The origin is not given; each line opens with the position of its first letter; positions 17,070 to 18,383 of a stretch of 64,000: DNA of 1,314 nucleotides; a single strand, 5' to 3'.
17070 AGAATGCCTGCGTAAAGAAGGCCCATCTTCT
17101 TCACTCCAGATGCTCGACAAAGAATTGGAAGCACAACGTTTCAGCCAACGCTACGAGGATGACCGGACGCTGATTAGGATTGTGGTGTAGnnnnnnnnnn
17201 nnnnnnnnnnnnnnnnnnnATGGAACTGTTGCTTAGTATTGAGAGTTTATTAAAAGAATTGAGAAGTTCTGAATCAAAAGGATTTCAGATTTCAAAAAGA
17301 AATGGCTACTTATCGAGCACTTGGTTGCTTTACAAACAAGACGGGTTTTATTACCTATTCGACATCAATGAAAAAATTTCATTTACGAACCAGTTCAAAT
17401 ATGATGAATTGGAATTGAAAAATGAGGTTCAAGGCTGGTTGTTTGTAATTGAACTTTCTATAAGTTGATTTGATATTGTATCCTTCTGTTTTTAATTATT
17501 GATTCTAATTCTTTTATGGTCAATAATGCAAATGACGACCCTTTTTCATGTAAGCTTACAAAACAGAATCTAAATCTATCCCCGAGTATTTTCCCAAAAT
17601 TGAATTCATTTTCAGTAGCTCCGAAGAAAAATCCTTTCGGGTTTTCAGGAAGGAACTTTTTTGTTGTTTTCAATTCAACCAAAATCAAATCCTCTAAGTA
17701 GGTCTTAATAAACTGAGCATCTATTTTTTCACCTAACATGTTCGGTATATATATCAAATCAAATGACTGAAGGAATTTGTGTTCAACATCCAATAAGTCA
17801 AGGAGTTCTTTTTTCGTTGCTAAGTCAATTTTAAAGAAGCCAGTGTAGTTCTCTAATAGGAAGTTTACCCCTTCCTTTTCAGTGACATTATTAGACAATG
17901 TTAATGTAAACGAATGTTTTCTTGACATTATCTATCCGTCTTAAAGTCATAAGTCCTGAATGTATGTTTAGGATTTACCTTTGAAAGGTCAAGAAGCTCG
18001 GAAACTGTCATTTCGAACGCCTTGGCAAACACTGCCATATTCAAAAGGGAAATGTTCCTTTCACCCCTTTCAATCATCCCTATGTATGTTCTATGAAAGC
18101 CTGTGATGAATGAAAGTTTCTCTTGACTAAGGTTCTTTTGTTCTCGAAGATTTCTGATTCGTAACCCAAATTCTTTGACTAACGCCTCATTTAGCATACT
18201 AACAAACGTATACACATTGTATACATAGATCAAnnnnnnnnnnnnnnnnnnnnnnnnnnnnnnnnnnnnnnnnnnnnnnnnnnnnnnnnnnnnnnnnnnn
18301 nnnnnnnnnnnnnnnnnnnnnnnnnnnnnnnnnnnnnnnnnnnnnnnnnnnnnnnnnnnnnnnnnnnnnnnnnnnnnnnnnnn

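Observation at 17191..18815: AT-rich islet with a coupled C-protein-like HTH and a minimal PD-(D/E)xK nuclease, and no methyltransferase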

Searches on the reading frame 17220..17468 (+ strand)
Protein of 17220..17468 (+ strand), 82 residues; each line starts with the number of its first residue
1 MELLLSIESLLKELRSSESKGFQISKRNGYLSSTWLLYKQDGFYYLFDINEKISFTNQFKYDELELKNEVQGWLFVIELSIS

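Call 4: search_protein_families(library=pfam, proteins=[window:17220-17468:+], max_evalue=1)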
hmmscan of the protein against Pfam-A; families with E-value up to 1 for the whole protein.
window:17220-17468:+ (82 aa): 0 families

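Call 5: search_protein_families(library=padloc, proteins=[window:17220-17468:+], max_evalue=1)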
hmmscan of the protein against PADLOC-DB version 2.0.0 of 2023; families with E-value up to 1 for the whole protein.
window:17220-17468:+ (82 aa): 0 families

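Call 6: search_protein_families(library=ncbifam, proteins=[window:17220-17468:+], max_evalue=1)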
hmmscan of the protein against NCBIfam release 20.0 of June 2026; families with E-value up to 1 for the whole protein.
window:17220-17468:+ (82 aa): 0 families

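Call 7: search_protein_families(library=phrogs, proteins=[window:17220-17468:+], max_evalue=1)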
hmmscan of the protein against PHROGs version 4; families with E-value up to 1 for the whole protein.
window:17220-17468:+ (82 aa): 0 families

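Call 44: find_homologous_proteins(query=window:17220-17468:+, max_evalue=0.01)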
Query window:17220-17468:+ (82 aa): 1 proteins with E <= 0.01 among 2 candidates.
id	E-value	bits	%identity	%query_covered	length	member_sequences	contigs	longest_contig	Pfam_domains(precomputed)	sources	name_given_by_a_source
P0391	1.5e-44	167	100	100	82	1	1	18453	-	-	-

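Call 48: search_protein_families(library=pfam, alignment_id=A3, max_evalue=1)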
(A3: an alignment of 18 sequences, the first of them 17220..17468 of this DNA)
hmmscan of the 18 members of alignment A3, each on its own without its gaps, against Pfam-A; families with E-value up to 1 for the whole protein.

A. member 1, window:17220-17468:+ (82 aa): 0 families

B. families by the number of members that match (of 18 scanned): 3 families
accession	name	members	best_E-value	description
PF03838.20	RecU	1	0.017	Recombination protein U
PF16511.11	FERM_f0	1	0.058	N-terminal or F0 domain of Talin-head FERM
PF17953.6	Csm4_C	1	0.1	CRISPR Csm4 C-terminal domain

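Call 50: search_solved_structures(query=A3, max_evalue=10)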
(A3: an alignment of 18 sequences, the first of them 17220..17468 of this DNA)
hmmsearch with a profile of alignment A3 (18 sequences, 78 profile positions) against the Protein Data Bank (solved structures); distinct sequences matched with E-value up to 10: 1.
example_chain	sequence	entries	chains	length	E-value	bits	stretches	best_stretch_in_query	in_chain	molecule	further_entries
7oac_A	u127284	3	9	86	0.57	13.2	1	50-76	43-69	General control transcription factor GCN4,conserved hypothetical protein residues 311-335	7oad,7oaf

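Call 52: predict_structure(protein=window:17220-17468:+)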
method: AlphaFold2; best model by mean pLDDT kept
length: 82 residues; sequences in the alignment: 1
mean_pLDDT: 67.2   pTM: 0.58
mean pLDDT of the five models: 67.2, 44.5, 43.2, 41.0, 38.5
residues with pLDDT >= 90: 0; 70-90: 39; 50-70: 32; < 50: 11
segments of 3 or more residues with pLDDT < 50: 1-3, 52-55, 79-82
pLDDT, mean of each block of 10 residues (from residue 1): 61 68 63 73 79 59 83 57 38
secondary structure, 60 per line:
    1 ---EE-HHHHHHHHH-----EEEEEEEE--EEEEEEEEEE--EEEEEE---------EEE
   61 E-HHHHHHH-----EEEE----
elements in order: H7-15 E21-28 E31-40 E43-48 E58-61 H63-69 E75-78

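Call 57: fold_search(model_id=the predicted structure, library=pdb)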
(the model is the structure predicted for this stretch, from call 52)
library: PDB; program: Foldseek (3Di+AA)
matches with E <= 10: 298; with E <= 0.001: 0
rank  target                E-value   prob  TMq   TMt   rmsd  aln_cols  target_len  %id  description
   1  6ii0_B                2.8e-01  0.75  0.43  0.15   4.3        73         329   10  Crystal structure of the Makes Caterpillars Floppy (MCF)-Like effector of Vibrio vulnificus MO6-24/O (released 2019-08-07)
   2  8sfg_C                3.6e-01  0.69  0.44  0.15   4.5        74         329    9  Crystal Structure of the Open Unbound Catalytically Inactive Makes Caterpillars Floppy-like (MCF) Effector from Vibrio (released 2024-06-05)
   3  8sfg_A                3.8e-01  0.66  0.44  0.15   4.5        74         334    9  Crystal Structure of the Open Unbound Catalytically Inactive Makes Caterpillars Floppy-like (MCF) Effector from Vibrio (released 2024-06-05)
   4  1ukf                  4.0e-01  0.84  0.48  0.25   4.4        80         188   10  Crystal Structure of Pseudomonas Avirulence Protein AvrPphB (released 2003-12-09)
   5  7lc1_D                4.0e-01  0.69  0.40  0.18   9.3        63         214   13  Crystal Structure of KRAS4b (GMPPNP-bound) in complex with the RBD-PH domains of SIN1 (released 2021-08-04)
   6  3voq_A                4.7e-01  0.69  0.39  0.29   7.2        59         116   12  Crystal structure of the pleckstrin homology domain of human Sin1, a TORC2 subunit (released 2012-04-11)
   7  6ii0_A                4.7e-01  0.57  0.43  0.16   4.9       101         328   11  Crystal structure of the Makes Caterpillars Floppy (MCF)-Like effector of Vibrio vulnificus MO6-24/O (released 2019-08-07)
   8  3voq_B                5.0e-01  0.75  0.40  0.30   7.0        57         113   12  Crystal structure of the pleckstrin homology domain of human Sin1, a TORC2 subunit (released 2012-04-11)
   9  6ii0_C                5.6e-01  0.57  0.43  0.17   4.3        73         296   10  Crystal structure of the Makes Caterpillars Floppy (MCF)-Like effector of Vibrio vulnificus MO6-24/O (released 2019-08-07)
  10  8sfg_B                6.2e-01  0.51  0.42  0.15   4.7        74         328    8  Crystal Structure of the Open Unbound Catalytically Inactive Makes Caterpillars Floppy-like (MCF) Effector from Vibrio (released 2024-06-05)
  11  3ao9_B                6.6e-01  0.23  0.30  0.29  11.1        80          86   18  Crystal structure of the C-terminal domain of sequence-specific ribonuclease (released 2011-09-28)
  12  8sfg_D                7.4e-01  0.44  0.41  0.15   4.7        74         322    8  Crystal Structure of the Open Unbound Catalytically Inactive Makes Caterpillars Floppy-like (MCF) Effector from Vibrio (released 2024-06-05)
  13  6ii2_B                9.3e-01  0.33  0.36  0.07   3.4        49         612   10  Crystal structure of alpha-beta hydrolase (ABH) and Makes Caterpillars Floppy (MCF)-Like effectors of Vibrio vulnificu (released 2019-08-07)
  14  6pgv_A                1.0e+00  0.66  0.52  0.32   4.2        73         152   16  Human Josephin-2 in complex with ubiquitin (released 2019-10-23)
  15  9fnd_X                1.2e+00  0.16  0.29  0.10   6.6        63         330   19  Transcriptional activator PafBC bound to mycobacterial RNA polymerase (released 2025-02-12)
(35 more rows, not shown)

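Call 105: find_related_loci(query=A3, collection=viral_contigs, flank=4000)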
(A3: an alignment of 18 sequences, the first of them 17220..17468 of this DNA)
Query A3 (82 aa) in viral_contigs; peptide patterns used: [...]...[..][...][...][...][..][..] (x = any residue, [..] = any of these).
29 stretches matched a pattern, but none encodes a relative of the query by tblastn (E <= 1e-3).

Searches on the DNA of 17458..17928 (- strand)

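Call 111: search_rna_families(sources=[L020, L055, L007], threshold=evalue, max_evalue=0.1, show_alignments=2)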
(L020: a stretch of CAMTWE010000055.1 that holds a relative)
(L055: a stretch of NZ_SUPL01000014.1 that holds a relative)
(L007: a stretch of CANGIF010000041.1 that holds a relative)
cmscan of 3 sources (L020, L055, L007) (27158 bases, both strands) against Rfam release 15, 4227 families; matches with E-value up to 0.1: 4.
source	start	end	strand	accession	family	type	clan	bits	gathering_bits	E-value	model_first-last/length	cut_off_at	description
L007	4571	4651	-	RF01705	Flavo-1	Gene; sRNA;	-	66.2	42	1.2e-12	1-76/76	no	Flavo-1 RNA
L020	5708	5792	+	RF01705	Flavo-1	Gene; sRNA;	-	65.1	42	2.4e-12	1-76/76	no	Flavo-1 RNA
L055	4596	4676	-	RF01705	Flavo-1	Gene; sRNA;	-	64.5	42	3.6e-12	1-76/76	no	Flavo-1 RNA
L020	4571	4649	-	RF01705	Flavo-1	Gene; sRNA;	-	64.2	42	4.4e-12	1-76/76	no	Flavo-1 RNA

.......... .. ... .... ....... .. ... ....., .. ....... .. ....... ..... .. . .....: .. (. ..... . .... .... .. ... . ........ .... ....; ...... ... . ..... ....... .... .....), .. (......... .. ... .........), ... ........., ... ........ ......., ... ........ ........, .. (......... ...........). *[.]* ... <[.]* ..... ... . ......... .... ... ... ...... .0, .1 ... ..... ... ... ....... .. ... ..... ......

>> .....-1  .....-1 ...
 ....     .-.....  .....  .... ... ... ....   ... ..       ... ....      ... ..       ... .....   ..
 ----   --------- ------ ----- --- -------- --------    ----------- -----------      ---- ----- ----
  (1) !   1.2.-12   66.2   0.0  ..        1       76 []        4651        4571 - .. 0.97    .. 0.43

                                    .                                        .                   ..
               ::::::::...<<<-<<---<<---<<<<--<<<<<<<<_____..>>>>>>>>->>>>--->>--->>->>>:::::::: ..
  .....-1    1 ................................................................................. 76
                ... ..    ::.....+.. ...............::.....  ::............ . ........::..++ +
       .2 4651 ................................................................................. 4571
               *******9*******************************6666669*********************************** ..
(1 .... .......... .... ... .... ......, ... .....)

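Call 116: search_rna_families(sources=[L001, L002, L003, L004, L008, L011, L013, L014, L015, L017, L028, L029, L031, L032, L047, L048, L053, L065], threshold=gathering)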
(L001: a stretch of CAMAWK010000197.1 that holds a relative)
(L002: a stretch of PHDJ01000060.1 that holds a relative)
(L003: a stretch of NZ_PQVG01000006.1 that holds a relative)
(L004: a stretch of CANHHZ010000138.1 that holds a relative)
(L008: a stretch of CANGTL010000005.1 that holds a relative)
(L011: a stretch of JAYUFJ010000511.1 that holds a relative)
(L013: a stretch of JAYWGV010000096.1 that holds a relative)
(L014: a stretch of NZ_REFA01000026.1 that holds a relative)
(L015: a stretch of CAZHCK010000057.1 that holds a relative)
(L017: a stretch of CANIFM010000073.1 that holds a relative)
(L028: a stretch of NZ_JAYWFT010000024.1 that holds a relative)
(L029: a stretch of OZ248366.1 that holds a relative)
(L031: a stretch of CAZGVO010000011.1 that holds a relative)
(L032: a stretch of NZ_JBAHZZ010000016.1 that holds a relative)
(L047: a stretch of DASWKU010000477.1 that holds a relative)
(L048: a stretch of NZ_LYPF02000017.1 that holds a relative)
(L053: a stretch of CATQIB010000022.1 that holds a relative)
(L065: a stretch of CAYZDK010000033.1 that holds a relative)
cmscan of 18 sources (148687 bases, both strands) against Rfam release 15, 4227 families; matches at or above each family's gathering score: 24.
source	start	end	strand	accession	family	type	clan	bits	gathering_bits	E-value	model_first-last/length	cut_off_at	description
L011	1940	2020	+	RF01705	Flavo-1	Gene; sRNA;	-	66.3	42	6.2e-12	1-76/76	no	Flavo-1 RNA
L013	1682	1762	-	RF01705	Flavo-1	Gene; sRNA;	-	66.1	42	6.8e-12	1-76/76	no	Flavo-1 RNA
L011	803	883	-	RF01705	Flavo-1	Gene; sRNA;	-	66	42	7.6e-12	1-76/76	no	Flavo-1 RNA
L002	2612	2694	+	RF01705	Flavo-1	Gene; sRNA;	-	65.3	42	1.2e-11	1-76/76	no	Flavo-1 RNA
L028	2720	2802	+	RF01705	Flavo-1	Gene; sRNA;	-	65.3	42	1.2e-11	1-76/76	no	Flavo-1 RNA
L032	4582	4662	-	RF01705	Flavo-1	Gene; sRNA;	-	65.3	42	1.2e-11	1-76/76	no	Flavo-1 RNA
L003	5743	5825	+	RF01705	Flavo-1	Gene; sRNA;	-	65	42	1.4e-11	1-76/76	no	Flavo-1 RNA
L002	1442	1520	-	RF01705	Flavo-1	Gene; sRNA;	-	63.4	42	3.9e-11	1-76/76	no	Flavo-1 RNA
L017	3461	3543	+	RF01705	Flavo-1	Gene; sRNA;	-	63.3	42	4.1e-11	1-76/76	no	Flavo-1 RNA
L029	5715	5797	+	RF01705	Flavo-1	Gene; sRNA;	-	63.3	42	4.1e-11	1-76/76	no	Flavo-1 RNA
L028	1584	1672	-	RF01705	Flavo-1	Gene; sRNA;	-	63.2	42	4.3e-11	1-76/76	no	Flavo-1 RNA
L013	2819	2899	+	RF01705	Flavo-1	Gene; sRNA;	-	61.6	42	1.2e-10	1-76/76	no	Flavo-1 RNA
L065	8182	8266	-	RF00005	tRNA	Gene; tRNA;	CL00001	59.8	29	4.7e-10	1-71/71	no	tRNA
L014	5708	5786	+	RF01705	Flavo-1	Gene; sRNA;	-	59.4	42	5e-10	1-76/76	no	Flavo-1 RNA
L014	4581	4651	-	RF01705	Flavo-1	Gene; sRNA;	-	58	42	1.2e-09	1-76/76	no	Flavo-1 RNA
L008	6461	6545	+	RF00005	tRNA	Gene; tRNA;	CL00001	57.8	29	1.6e-09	1-71/71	no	tRNA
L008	4573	4653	-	RF01705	Flavo-1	Gene; sRNA;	-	57.5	42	1.6e-09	1-76/76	no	Flavo-1 RNA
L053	4599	4681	-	RF01705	Flavo-1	Gene; sRNA;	-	55.8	42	4.8e-09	1-76/76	no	Flavo-1 RNA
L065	4598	4676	-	RF01705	Flavo-1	Gene; sRNA;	-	54.6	42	1e-08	1-76/76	no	Flavo-1 RNA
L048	4598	4676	-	RF01705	Flavo-1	Gene; sRNA;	-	54.4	42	1.2e-08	1-76/76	no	Flavo-1 RNA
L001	2528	2610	+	RF01705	Flavo-1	Gene; sRNA;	-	45.4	42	3.5e-06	1-76/76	no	Flavo-1 RNA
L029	6863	6945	+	RF01705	Flavo-1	Gene; sRNA;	-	44.7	42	5.3e-06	1-76/76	no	Flavo-1 RNA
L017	1597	1685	-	RF01705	Flavo-1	Gene; sRNA;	-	42.2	42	2.6e-05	1-76/76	no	Flavo-1 RNA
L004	307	352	+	RF01687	Acido-Lenti-1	Gene; sRNA;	-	39.9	37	3.5e-05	1-46/46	no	Acido-Lenti-1 RNA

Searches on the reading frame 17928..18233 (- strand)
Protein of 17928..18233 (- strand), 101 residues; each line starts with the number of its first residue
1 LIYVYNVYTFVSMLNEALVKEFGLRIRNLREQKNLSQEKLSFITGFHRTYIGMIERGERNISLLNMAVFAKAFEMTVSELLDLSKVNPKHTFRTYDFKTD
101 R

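Call 4: search_protein_families(library=pfam, proteins=[window:17928-18233:-], max_evalue=1)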
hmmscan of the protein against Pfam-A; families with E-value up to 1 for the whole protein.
window:17928-18233:- (101 aa): 5 families
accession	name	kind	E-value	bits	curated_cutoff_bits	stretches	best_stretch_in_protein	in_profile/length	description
PF01381.28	HTH_3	-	9.8e-13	48.4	23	1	26-80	1-55/55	Helix-turn-helix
PF12844.13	HTH_19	-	5.4e-08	33.1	30.2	1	25-81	3-59/64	Helix-turn-helix domain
PF13560.12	HTH_31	-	3.7e-07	30.8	27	1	21-80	1-61/64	Helix-turn-helix domain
PF13443.12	HTH_26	-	5.5e-05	23.8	22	1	25-83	1-60/63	Cro/C1-type HTH DNA-binding domain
PF13413.12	HTH_25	-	0.00015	21.9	24.6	1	26-84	2-58/62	Helix-turn-helix domain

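Call 5: search_protein_families(library=padloc, proteins=[window:17928-18233:-], max_evalue=1)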
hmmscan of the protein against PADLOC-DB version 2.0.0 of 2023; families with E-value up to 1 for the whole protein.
window:17928-18233:- (101 aa): 13 families
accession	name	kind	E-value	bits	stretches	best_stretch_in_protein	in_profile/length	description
PDLC03665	Control_protein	-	5.9e-22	75.7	1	21-87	8-75/77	control protein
PDLC03666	Control_protein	-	2.4e-18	64.3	1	21-83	6-68/77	control protein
PDLC03664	Control_protein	-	1.4e-17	61.9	1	18-80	11-72/74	control protein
PDLC03671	Control_protein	-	9.8e-16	55.8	1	25-82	18-75/84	control protein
PDLC02926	HTH_VI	-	2.1e-10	38.7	1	23-85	3-65/92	-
PDLC03668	Control_protein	-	2.4e-07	29.2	1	20-76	7-63/79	control protein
PDLC04142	capH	-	2.5e-07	29.7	1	22-95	7-80/103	capH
PDLC03536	REase_II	-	3.1e-07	28.3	1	25-84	14-73/237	Type II restriction enzyme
PDLC03953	RmrA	-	0.00031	18.1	1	20-84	4-68/373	-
PDLC04775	PDC-M69A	-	0.0022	16.5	1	19-85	5-71/113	-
PDLC03954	RmrA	-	0.005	13.8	1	22-85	11-74/380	-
PDLC03952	RmrA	-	0.011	12.6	1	25-78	26-79/395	-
PDLC03951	RmrA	-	0.026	11.5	1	24-85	11-72/400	-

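Call 6: search_protein_families(library=ncbifam, proteins=[window:17928-18233:-], max_evalue=1)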
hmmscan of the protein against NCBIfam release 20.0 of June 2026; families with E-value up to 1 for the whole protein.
window:17928-18233:- (101 aa): 15 families
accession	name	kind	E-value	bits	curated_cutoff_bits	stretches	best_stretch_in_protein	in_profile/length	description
NF006015.0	PRK08154.1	subfamily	8.5e-10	38.3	204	1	16-85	25-94/314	anaerobic benzoate catabolism transcriptional regulator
NF041951.1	phage_RstR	subfamily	1.5e-06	28.4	80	1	21-84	2-65/108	RstR family transcriptional repressor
TIGR03070.1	couple_hipB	subfamily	6.4e-06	26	71.65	1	20-64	1-45/58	type II toxin-antitoxin system Y4mF family antitoxin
TIGR00270.2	TIGR00270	equivalog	6.5e-05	22.8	110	1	13-58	67-112/159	multiprotein bridging factor aMBF1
NF050110.1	TransRegBldD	equivalog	0.00039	20.2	250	1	19-84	6-73/162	transcriptional regulator BldD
NF047948.1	male_kill_WMK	equivalog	0.00074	19.1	300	1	21-88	5-72/300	WO male-killing family protein Wmk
NF007408.0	PRK09943.1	equivalog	0.0013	18.3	211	1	22-82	8-68/185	HTH-type transcriptional regulator PuuR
TIGR03830.1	CxxCG_CxxCG_HTH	subfamily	0.0035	17.1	61.8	1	23-66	67-110/127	type II TA system antitoxin MqsA family protein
NF046032.1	TransRegSlrRBacil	equivalog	0.0043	17.1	250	1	25-84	5-65/149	HTH-type transcriptional regulator SlrR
NF038139.1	Reg_Aceta_RamB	equivalog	0.005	15.5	700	1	23-73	4-54/465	acetate metabolism transcriptional regulator RamB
NF010465.0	PRK13890.1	equivalog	0.0065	16.6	96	1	26-87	10-71/121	conjugal transfer protein TrbA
NF003055.0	PRK03975.1-2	equivalog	0.011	15.5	122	1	12-60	3-51/140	putative transcriptional regulator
NF040950.1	archin_ph_syn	equivalog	0.019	14.8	180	1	45-74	134-163/191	archaetidylinositol phosphate synthase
NF003162.0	PRK04140.1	equivalog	0.02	14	263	1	23-89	128-194/317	transcriptional regulator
NF007257.0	PRK09706.1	subfamily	0.11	12.2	101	1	20-73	4-57/135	transcriptional repressor DicA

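Call 7: search_protein_families(library=phrogs, proteins=[window:17928-18233:-], max_evalue=1)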
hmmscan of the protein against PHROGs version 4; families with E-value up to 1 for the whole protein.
window:17928-18233:- (101 aa): 21 families
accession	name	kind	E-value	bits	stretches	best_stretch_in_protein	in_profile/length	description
phrog_8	-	transcription regulation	7.3e-13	49.7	1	12-84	67-139/346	transcriptional regulator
phrog_3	-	transcription regulation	2.3e-09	38.5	1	18-90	85-155/430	transcriptional repressor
phrog_2967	-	transcription regulation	1.7e-08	35.3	1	19-88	8-77/225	transcriptional regulator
phrog_4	-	transcription regulation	9.4e-08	32.4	1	19-83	134-194/400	transcriptional repressor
phrog_5823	-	transcription regulation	1.7e-07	31.8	1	21-90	6-76/404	transcriptional regulator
phrog_1373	-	transcription regulation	2.3e-06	28.7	1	20-78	60-120/166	transcriptional regulator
phrog_2439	-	transcription regulation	0.00013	22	1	23-86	9-72/367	transcriptional regulator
phrog_147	-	transcription regulation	0.00086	20.6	1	22-73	5-59/100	transcriptional regulator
phrog_34341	-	transcription regulation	0.00089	20.5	1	24-58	74-108/122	transcriptional regulator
phrog_1994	-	DNA, RNA and nucleotide metabolism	0.001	20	1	25-85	3-63/170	DNA binding protein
phrog_27318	-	unknown function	0.002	18.4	1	20-85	3-67/289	-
phrog_2104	-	unknown function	0.0023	19.1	1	25-60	43-78/103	-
phrog_2328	-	transcription regulation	0.0069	17.2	1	20-78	14-72/128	transcriptional repressor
phrog_7241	-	transcription regulation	0.023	15.7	1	25-81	65-121/122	transcriptional regulator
phrog_4583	-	transcription regulation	0.026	15.5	1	25-83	14-72/81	transcriptional repressor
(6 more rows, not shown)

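Call 66: search_solved_structures(query=window:17928-18197:-, max_evalue=0.001)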
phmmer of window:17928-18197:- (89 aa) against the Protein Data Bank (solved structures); distinct sequences matched with E-value up to 0.001: 22.
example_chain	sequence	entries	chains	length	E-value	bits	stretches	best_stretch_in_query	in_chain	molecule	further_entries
1y7y_A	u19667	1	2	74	2e-14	56.4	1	8-68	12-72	C.AhdI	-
2b5a_A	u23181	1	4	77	6.2e-14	54.9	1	1-66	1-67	C.BclI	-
3clc_A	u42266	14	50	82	1.9e-06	31.1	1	6-64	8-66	Regulatory protein | R-M CONTROLLER PROTEIN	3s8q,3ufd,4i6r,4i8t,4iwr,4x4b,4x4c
3g5g_A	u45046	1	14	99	2.6e-06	30.6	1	6-64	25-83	Regulatory protein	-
4fn3_A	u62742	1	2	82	4.8e-06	29.8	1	6-64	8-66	Regulatory protein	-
4i6u_A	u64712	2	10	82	7.3e-06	29.2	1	6-64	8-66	Regulatory protein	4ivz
4i6t_A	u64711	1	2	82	9.9e-06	28.8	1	6-64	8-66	Regulatory protein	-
4f8d_A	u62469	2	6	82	1.3e-05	28.4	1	6-64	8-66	Regulatory protein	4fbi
3fya_A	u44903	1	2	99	1.9e-05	27.9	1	6-64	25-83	Regulatory protein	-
4ia8_A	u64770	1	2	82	3.7e-05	27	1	6-64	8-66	Regulatory protein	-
8c8i_D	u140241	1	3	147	0.00011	25.5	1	8-62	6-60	Orf20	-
7pwx_CCC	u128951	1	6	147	0.00012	25.4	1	8-62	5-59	Orf20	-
7pwj_CCC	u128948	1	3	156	0.00012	25.4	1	8-62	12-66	Orf20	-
6h49_A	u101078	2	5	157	0.00012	25.4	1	8-62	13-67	Orf20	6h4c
7dlv_D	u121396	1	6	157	0.00012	25.4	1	8-62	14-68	Orf20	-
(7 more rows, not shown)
